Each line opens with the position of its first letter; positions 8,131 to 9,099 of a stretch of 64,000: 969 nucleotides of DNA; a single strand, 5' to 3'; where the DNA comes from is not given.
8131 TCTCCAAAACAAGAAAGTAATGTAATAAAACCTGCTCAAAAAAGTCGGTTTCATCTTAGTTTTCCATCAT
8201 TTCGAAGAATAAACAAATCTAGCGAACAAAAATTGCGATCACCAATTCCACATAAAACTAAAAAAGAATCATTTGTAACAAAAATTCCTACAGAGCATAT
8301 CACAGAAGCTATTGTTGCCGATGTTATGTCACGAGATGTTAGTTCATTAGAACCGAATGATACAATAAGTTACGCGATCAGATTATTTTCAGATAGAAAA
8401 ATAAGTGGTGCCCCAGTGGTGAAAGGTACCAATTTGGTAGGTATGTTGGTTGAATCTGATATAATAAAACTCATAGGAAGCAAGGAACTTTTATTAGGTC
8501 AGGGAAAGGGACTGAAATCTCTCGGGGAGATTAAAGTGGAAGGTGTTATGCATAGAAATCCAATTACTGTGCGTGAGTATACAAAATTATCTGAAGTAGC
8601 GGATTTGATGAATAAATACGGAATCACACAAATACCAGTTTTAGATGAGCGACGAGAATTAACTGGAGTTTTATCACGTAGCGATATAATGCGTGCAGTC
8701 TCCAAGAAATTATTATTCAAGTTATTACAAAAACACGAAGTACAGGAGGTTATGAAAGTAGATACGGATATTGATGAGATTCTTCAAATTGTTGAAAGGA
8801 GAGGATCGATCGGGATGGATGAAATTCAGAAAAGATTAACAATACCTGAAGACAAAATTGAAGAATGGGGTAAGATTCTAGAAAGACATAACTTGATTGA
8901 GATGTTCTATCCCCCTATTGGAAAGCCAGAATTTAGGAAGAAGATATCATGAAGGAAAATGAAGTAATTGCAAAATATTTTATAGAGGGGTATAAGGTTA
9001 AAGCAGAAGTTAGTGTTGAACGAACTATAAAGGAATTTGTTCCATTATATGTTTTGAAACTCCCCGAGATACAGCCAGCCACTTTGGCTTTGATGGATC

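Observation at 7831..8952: CBS-domain protein with a lysine/arginine-rich tail, translationally coupled to the pilus ATPase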

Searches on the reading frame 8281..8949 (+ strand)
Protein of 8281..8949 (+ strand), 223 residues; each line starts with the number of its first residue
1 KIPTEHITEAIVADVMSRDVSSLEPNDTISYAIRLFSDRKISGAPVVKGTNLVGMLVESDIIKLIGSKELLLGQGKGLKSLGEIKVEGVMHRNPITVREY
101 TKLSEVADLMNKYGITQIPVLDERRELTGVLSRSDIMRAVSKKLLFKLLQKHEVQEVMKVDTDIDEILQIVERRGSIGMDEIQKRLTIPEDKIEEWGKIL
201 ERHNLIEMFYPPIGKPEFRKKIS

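Call 28: predict_structure(alignment_id=A2)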
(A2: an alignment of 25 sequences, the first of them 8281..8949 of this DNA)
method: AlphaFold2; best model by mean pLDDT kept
length: 223 residues; sequences in the alignment: 25
mean_pLDDT: 83.8   pTM: 0.58
mean pLDDT of the five models: 83.8, 83.4, 82.5, 82.2, 80.7
residues with pLDDT >= 90: 103; 70-90: 84; 50-70: 25; < 50: 11
segments of 3 or more residues with pLDDT < 50: 153-161
pLDDT, mean of each block of 10 residues (from residue 1): 68 91 95 93 93 93 71 53 88 93 92 92 93 89 76 45 77 90 86 89 90 90 70
secondary structure, 60 per line:
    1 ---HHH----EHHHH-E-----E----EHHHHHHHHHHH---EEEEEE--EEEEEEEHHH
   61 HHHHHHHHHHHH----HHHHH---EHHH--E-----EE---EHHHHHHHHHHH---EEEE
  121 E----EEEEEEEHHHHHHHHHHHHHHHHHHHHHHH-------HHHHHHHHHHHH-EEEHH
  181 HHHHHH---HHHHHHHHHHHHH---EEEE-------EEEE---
elements in order: H12-15 H29-39 E43-48 E51-57 H58-72 H77-81 H103-113 E117-121 E126-132 H133-155 H163-174 E176-178 H179-186 H190-202 E206-209 E217-220

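Call 32: fold_search(model_id=the predicted structure, library=pdb)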
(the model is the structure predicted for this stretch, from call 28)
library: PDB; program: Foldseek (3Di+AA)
matches with E <= 10: 1835; with E <= 0.001: 425
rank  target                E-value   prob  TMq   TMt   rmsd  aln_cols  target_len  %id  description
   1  2ef7_A                3.3e-13  1.00  0.46  0.75   3.2       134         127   30  Crystal structure of ST2348, a hypothetical protein with CBS domains from Sulfolobus tokodaii strain7 (released 2007-08-21)
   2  9zng_7                7.2e-13  1.00  0.56  0.49   1.6       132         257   29  Cryo-EM structure of the Methanosarcina acetivorans 70S ribosome in complex with SriD (released 2026-01-28)
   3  2p9m_A                7.2e-13  1.00  0.53  0.89   1.9       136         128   26  Crystal structure of conserved hypothetical protein MJ0922 from Methanocaldococcus jannaschii DSM 2661 (released 2007-07-03)
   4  2p9m_D                1.6e-12  1.00  0.50  0.85   3.0       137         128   26  Crystal structure of conserved hypothetical protein MJ0922 from Methanocaldococcus jannaschii DSM 2661 (released 2007-07-03)
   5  2ef7_B                1.6e-12  1.00  0.45  0.74   3.2       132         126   30  Crystal structure of ST2348, a hypothetical protein with CBS domains from Sulfolobus tokodaii strain7 (released 2007-08-21)
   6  4gqy_B                2.2e-12  1.00  0.50  0.81   3.7       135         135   27  Crystal structure of CBSX2 in complex with AMP (released 2013-07-24)
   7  9z6r_A                2.7e-12  1.00  0.49  0.89   2.1       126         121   29  Crystal Structure of CBS domain containing protein from Burkholderia phymatum (released 2025-11-26)
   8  3kpb_A                4.2e-12  1.00  0.49  0.89   1.7       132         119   28  Crystal Structure of the CBS domain pair of protein MJ0100 in complex with 5 -methylthioadenosine and S-adenosyl-L-met (released 2010-01-12)
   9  2p9m_C                5.1e-12  1.00  0.53  0.90   1.9       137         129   27  Crystal structure of conserved hypothetical protein MJ0922 from Methanocaldococcus jannaschii DSM 2661 (released 2007-07-03)
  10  5awe                  5.1e-12  1.00  0.51  0.55   2.3       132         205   27  Crystal structure of a hypothetical protein, TTHA0829 from Thermus thermophilus HB8, composed of cystathionine-beta-synt (released 2016-05-18)
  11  9s52_A                5.1e-12  1.00  0.53  0.57  16.2       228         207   18  AcuB from Geobacillus stearothermophilus with AMP (released 2026-02-25)
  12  9s4v_A                5.9e-12  1.00  0.50  0.51  16.1       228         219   20  AcuB from Bacillus subtilis with AMP and ADP (released 2026-02-25)
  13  3kh5                  6.3e-12  1.00  0.56  0.45   1.9       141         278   26  Crystal Structure of Protein MJ1225 from Methanocaldococcus jannaschii, a putative archaeal homolog of g-AMPK. (released 2010-04-21)
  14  4gqy_D                6.3e-12  1.00  0.50  0.83   3.7       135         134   25  Crystal structure of CBSX2 in complex with AMP (released 2013-07-24)
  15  9s4x_A                6.3e-12  1.00  0.51  0.56  16.2       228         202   18  AcuB from Geobacillus stearothermophilus with ADP (released 2026-02-25)
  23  2p9m_B                1.7e-11  1.00  0.51  0.85   3.0       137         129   26  Crystal structure of conserved hypothetical protein MJ0922 from Methanocaldococcus jannaschii DSM 2661 (released 2007-07-03)
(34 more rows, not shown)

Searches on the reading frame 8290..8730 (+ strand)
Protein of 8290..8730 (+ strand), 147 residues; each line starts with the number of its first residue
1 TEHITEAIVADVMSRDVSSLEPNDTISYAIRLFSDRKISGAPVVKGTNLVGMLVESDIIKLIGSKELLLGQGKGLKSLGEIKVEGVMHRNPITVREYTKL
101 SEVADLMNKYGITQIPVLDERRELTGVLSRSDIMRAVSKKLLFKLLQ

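Call 74: search_solved_structures(query=window:8290-8730:+, max_evalue=0.00001, show_alignments=3)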
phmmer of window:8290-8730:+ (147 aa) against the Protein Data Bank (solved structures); distinct sequences matched with E-value up to 0.00001: 34.
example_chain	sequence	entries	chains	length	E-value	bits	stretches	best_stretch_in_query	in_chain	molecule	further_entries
3kh5_A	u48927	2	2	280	1.1e-21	80.5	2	7-135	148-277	protein MJ1225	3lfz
9zng_7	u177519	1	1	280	1.1e-16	64.3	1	8-138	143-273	CBS domain-containing protein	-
9zni_7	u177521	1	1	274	1.5e-16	63.9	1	8-137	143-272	CBS domain-containing protein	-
9zni_6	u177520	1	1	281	5.2e-15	58.9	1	9-139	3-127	CBS domain-containing protein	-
3kpc_A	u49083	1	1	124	2e-14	57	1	82-137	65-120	Uncharacterized protein MJ0100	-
3kpb_A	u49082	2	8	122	2e-14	57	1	82-137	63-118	Uncharacterized protein MJ0100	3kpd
9znf_4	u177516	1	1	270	2.9e-14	56.5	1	10-136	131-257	CBS domain-containing protein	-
9e6q_3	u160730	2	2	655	1.2e-12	51.3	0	76-136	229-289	Putative signal-transduction protein with CBS domains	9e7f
2p9m_A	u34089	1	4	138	3.8e-12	49.7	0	77-134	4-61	Hypothetical protein MJ0922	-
9z6r_A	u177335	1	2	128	5.8e-12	49.1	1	7-133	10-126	CBS domain containing protein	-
2ef7_A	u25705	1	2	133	9.5e-12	48.4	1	6-138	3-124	Hypothetical protein ST2348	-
2yzq_A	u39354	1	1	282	1.5e-11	47.7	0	82-138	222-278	Putative uncharacterized protein PH1780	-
9sr9_H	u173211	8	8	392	1.7e-11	47.6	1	8-140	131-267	Dehydrogenase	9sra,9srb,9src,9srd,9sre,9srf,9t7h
5awe_A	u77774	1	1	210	2.2e-11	47.2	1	8-144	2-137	Putative acetoin utilization protein, acetoin dehydrogenase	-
9znf_5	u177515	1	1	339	2.8e-11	46.9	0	4-136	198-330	CBS domain-containing protein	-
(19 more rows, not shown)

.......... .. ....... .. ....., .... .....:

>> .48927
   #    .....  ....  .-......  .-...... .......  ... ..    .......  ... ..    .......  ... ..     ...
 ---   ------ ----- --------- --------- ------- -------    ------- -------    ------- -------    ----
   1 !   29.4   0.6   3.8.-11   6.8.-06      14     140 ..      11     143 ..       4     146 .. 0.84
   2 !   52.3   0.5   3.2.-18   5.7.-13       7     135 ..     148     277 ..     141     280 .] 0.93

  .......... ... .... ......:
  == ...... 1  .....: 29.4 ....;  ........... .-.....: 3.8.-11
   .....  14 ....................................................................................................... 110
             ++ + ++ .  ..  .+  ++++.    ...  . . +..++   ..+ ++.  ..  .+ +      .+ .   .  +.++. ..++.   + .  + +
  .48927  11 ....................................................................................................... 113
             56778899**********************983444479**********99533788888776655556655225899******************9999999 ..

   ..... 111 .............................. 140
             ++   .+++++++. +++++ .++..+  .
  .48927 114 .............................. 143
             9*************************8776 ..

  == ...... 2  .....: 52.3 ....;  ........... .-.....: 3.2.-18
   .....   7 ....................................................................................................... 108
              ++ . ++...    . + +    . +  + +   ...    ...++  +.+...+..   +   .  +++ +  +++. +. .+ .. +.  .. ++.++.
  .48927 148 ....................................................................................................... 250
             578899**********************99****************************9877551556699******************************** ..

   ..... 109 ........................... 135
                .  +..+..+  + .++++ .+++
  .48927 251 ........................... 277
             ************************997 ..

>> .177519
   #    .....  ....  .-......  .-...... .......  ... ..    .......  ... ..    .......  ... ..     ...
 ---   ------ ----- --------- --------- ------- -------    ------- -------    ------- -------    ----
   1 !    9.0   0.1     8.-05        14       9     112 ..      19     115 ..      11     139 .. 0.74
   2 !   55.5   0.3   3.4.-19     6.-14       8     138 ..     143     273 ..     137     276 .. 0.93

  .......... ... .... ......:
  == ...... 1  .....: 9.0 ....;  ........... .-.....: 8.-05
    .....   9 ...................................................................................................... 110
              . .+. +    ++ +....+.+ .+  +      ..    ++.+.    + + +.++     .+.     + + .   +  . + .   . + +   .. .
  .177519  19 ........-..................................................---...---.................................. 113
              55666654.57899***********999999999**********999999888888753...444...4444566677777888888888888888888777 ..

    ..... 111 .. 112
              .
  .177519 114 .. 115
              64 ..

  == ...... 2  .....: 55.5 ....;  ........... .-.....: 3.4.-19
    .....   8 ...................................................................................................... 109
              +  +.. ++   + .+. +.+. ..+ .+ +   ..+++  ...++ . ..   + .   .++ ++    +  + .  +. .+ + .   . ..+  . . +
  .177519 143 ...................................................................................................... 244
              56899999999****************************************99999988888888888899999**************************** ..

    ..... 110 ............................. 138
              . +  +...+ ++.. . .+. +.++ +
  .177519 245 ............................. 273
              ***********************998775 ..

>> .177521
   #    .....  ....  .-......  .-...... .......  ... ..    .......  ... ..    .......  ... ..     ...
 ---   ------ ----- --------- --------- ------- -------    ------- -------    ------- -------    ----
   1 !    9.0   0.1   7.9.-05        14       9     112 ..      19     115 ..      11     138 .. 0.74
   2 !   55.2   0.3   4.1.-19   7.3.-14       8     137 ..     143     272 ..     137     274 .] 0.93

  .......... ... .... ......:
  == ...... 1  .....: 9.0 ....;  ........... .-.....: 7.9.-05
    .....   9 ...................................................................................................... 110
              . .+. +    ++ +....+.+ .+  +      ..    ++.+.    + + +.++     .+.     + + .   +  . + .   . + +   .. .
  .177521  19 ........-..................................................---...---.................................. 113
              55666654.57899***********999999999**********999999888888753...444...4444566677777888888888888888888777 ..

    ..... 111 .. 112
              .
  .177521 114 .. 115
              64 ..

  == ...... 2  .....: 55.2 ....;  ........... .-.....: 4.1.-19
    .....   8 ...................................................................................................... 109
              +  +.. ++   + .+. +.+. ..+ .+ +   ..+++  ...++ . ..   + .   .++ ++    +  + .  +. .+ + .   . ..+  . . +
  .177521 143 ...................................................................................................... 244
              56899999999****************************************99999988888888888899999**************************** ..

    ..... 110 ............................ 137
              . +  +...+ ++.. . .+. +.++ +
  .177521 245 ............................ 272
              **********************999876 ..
